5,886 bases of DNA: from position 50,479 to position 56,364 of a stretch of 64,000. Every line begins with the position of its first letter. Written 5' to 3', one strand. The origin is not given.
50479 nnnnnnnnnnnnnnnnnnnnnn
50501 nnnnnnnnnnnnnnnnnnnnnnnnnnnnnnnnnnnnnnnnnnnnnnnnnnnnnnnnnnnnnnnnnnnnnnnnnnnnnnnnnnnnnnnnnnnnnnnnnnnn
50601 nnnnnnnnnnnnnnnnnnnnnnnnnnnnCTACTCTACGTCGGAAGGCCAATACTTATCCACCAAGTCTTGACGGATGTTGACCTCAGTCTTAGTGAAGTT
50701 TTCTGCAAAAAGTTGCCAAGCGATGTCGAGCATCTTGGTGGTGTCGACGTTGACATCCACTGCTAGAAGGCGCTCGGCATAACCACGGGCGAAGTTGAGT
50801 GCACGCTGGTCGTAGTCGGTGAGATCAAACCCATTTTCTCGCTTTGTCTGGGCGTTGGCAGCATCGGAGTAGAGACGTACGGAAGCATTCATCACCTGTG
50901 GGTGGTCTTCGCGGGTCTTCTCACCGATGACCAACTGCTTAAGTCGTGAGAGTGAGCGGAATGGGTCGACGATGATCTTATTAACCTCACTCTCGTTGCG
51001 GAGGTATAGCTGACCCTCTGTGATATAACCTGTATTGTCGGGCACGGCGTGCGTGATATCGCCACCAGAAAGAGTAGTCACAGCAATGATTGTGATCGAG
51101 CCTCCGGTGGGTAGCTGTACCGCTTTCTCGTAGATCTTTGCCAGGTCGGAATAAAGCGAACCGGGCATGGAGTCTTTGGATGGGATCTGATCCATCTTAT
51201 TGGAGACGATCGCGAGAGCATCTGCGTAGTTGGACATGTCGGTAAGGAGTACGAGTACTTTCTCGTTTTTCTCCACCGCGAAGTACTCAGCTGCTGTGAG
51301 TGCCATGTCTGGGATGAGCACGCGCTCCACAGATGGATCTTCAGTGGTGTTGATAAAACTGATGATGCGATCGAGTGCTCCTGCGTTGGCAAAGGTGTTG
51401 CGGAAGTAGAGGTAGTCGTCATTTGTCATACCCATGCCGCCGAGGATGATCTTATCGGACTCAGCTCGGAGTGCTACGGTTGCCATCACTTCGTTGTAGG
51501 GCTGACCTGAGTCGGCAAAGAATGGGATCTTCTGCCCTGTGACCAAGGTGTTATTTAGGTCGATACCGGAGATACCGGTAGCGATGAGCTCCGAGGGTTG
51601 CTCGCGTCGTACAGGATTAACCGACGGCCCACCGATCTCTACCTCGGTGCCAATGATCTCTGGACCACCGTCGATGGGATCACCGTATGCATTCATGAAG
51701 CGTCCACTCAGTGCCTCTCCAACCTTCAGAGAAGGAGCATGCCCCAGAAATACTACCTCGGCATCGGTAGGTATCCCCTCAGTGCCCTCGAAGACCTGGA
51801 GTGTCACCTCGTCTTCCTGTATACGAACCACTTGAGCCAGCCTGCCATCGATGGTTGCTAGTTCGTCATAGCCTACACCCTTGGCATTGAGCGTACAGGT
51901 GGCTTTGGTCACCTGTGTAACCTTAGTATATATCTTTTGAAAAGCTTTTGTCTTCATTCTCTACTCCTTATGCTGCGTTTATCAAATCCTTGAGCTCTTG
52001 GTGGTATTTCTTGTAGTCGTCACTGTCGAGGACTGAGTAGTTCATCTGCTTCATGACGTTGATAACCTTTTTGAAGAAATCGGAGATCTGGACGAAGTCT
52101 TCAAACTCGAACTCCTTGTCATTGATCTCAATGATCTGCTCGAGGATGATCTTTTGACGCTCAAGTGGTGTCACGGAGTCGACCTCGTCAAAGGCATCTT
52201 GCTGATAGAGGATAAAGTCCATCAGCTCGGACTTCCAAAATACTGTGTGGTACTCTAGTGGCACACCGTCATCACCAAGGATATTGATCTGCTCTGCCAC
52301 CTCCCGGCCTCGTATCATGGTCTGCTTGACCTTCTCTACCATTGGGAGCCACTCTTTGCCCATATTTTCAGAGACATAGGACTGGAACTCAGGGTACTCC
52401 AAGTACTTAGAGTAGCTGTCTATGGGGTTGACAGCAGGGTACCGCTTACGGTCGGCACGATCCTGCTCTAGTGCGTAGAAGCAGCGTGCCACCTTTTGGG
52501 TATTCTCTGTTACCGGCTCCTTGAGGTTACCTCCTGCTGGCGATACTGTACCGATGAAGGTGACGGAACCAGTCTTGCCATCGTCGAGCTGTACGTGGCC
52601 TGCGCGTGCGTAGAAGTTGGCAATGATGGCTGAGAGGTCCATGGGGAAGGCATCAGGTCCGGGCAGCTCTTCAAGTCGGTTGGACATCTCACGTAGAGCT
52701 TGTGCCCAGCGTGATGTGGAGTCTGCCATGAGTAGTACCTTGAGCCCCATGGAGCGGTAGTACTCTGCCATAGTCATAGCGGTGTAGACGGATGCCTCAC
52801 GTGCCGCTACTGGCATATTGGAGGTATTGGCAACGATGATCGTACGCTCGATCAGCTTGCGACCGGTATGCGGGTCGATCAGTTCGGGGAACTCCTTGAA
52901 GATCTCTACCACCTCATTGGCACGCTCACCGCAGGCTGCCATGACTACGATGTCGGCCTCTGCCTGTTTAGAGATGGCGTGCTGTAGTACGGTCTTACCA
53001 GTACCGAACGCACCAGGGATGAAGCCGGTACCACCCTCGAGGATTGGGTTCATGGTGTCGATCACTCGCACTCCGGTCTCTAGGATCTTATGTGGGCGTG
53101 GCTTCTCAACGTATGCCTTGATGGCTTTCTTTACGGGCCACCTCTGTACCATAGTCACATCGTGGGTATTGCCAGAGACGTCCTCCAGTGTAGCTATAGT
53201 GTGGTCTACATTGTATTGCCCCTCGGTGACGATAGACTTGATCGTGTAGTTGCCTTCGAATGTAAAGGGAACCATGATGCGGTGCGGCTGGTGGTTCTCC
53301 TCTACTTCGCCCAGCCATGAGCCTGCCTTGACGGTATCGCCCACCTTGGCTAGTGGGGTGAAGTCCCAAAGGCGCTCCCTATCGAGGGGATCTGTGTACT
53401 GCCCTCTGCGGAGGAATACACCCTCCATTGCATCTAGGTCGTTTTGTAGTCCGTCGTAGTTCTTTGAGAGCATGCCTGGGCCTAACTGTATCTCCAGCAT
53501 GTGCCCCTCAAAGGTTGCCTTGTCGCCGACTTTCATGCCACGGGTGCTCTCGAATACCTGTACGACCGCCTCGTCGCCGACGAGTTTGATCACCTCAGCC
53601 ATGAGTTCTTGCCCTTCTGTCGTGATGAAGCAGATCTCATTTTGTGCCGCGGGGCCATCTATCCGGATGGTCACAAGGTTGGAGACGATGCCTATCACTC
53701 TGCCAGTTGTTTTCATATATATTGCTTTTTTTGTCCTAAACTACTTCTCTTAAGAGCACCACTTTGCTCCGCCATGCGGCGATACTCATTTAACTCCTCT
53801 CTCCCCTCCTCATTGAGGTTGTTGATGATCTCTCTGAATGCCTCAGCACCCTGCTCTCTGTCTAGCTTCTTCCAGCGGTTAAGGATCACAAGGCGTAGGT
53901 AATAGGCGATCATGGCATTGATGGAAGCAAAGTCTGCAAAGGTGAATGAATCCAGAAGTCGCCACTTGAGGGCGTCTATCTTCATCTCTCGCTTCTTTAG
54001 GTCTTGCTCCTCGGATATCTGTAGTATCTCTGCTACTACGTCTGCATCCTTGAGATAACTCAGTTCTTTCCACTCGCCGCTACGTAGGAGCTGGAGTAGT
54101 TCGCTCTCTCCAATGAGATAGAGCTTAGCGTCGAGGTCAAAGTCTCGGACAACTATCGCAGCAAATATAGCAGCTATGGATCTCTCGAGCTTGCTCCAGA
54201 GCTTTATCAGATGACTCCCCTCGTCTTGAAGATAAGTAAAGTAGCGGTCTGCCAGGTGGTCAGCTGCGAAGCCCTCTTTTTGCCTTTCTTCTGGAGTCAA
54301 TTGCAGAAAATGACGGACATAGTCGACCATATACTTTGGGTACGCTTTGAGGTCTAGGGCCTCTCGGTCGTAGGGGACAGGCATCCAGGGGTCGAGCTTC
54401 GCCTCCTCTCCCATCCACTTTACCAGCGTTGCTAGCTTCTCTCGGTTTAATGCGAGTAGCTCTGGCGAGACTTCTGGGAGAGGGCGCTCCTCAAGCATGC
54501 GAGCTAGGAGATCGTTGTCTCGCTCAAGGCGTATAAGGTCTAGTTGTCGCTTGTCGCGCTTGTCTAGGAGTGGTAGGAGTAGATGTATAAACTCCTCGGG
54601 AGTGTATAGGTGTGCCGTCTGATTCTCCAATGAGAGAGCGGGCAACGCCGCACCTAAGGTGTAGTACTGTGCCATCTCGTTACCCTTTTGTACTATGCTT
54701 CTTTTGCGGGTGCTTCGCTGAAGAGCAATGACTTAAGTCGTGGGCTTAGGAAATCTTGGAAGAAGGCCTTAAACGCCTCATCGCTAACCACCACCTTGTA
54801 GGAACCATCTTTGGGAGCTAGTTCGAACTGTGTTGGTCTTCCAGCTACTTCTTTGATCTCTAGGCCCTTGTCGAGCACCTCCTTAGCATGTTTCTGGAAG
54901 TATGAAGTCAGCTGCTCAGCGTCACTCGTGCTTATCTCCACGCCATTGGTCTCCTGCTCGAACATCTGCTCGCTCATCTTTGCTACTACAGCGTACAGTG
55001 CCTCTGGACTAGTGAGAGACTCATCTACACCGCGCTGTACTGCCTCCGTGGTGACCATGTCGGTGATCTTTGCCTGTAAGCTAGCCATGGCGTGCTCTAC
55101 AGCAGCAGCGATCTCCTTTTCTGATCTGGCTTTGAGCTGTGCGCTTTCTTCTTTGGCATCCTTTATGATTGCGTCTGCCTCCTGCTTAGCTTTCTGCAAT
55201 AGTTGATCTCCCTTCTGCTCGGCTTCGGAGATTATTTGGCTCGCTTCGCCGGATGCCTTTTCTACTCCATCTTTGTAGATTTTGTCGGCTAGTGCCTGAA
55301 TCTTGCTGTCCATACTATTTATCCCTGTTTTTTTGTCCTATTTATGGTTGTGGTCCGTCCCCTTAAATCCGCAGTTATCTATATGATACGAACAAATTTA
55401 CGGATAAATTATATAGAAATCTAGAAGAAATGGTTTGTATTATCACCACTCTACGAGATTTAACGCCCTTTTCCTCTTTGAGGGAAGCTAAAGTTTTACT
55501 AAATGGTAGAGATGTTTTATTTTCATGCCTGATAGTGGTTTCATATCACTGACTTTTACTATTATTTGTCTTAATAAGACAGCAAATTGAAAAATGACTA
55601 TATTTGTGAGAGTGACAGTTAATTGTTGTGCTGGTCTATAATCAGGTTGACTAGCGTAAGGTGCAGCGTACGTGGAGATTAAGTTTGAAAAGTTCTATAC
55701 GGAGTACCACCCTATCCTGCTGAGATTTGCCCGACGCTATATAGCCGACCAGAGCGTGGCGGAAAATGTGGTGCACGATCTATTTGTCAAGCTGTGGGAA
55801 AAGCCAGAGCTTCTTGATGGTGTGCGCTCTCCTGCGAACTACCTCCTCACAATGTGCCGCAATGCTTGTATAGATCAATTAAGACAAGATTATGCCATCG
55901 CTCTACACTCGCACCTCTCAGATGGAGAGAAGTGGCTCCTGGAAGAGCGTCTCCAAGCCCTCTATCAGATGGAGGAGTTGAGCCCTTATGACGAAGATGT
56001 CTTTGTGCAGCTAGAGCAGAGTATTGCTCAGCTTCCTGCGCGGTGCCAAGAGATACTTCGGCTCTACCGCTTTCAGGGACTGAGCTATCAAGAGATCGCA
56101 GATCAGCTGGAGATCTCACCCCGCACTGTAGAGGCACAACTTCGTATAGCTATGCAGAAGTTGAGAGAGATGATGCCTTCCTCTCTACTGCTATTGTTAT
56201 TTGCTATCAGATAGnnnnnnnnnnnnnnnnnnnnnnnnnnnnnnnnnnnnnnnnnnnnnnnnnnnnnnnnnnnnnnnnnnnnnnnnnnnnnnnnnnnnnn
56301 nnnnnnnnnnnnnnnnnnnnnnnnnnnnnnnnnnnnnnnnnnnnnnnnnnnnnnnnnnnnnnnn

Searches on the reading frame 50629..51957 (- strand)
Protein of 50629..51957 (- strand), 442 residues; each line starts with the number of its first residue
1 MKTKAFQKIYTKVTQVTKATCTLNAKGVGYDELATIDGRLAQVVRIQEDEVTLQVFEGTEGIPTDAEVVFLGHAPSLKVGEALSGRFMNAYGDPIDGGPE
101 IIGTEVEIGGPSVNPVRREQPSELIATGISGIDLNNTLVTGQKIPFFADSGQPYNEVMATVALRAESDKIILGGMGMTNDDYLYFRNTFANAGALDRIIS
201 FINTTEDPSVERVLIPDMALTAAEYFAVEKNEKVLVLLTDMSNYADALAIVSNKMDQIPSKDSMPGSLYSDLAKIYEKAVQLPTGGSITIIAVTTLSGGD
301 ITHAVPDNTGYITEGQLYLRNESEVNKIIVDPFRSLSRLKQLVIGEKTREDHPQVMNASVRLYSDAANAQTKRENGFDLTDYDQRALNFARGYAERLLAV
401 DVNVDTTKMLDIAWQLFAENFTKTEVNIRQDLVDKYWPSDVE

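Call 52: search_protein_families(library=pfam, proteins=[window:50629-51957:-], max_evalue=0.00001)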
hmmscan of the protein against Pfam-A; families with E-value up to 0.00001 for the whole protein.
window:50629-51957:- (442 aa): 3 families
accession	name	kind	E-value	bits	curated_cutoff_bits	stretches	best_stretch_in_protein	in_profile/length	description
PF00006.31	ATP-synt_ab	-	1.4e-51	175.6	29.5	1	128-337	1-213/213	ATP synthase alpha/beta family, nucleotide-binding domain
PF22919.1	ATP-synt_VA_C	-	2.8e-13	50.2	24.7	1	345-437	4-101/101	C-terminal domain of V and A type ATP synthase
PF02874.29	ATP-synt_ab_N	-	1.8e-07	32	20.9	1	36-72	33-69/69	ATP synthase alpha/beta family, beta-barrel domain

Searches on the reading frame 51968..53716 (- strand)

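Call 52: search_protein_families(library=pfam, proteins=[window:51968-53716:-], max_evalue=0.00001)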
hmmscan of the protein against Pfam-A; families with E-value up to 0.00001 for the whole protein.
window:51968-53716:- (582 aa): 3 families
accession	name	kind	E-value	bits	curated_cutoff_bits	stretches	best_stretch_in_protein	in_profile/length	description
PF00006.31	ATP-synt_ab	-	1.2e-68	231.4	29.5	1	215-436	1-213/213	ATP synthase alpha/beta family, nucleotide-binding domain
PF16886.11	ATP-synt_ab_Xtn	-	1.3e-29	102.2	25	1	109-196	2-88/88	ATPsynthase alpha/beta subunit barrel-sandwich domain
PF02874.29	ATP-synt_ab_N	-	1.2e-07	32.5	20.9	1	12-70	6-68/69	ATP synthase alpha/beta family, beta-barrel domain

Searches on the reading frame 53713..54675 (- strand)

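Call 52: search_protein_families(library=pfam, proteins=[window:53713-54675:-], max_evalue=0.00001)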
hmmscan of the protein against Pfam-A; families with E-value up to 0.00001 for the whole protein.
window:53713-54675:- (320 aa): 1 family
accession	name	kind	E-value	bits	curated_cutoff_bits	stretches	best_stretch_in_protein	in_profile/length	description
PF10962.13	DUF2764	-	1.5e-44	153.1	24.1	1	1-290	1-270/271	Protein of unknown function (DUF2764)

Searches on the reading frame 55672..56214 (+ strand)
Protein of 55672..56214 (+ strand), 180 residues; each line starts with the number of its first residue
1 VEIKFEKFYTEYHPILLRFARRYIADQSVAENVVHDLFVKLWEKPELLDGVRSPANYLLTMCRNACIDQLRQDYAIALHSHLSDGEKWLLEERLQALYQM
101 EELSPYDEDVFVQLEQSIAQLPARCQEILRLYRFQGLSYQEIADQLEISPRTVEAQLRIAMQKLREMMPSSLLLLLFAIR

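Call 52: search_protein_families(library=pfam, proteins=[window:55672-56214:+], max_evalue=0.00001)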
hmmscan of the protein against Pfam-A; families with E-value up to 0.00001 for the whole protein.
window:55672-56214:+ (180 aa): 6 families
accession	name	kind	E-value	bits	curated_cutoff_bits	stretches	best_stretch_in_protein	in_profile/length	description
PF08281.18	Sigma70_r4_2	-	3.6e-16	59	25.7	1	113-164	3-54/54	Sigma-70, region 4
PF04542.20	Sigma70_r2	-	8.8e-14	51.5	24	1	8-72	1-67/71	Sigma-70 region 2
PF04545.22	Sigma70_r4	-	2.5e-11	43.3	24.1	1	118-166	2-50/50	Sigma-70, region 4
PF07638.17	Sigma70_ECF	-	3.9e-08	33.8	21.1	1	106-167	118-182/185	ECF sigma factor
PF00196.25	GerE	-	1.8e-07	31.1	23.5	1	122-165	4-46/57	Bacterial regulatory proteins, luxR family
PF13384.12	HTH_23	-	6.8e-06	26.2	24.6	0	126-154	9-35/50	Homeodomain-like domain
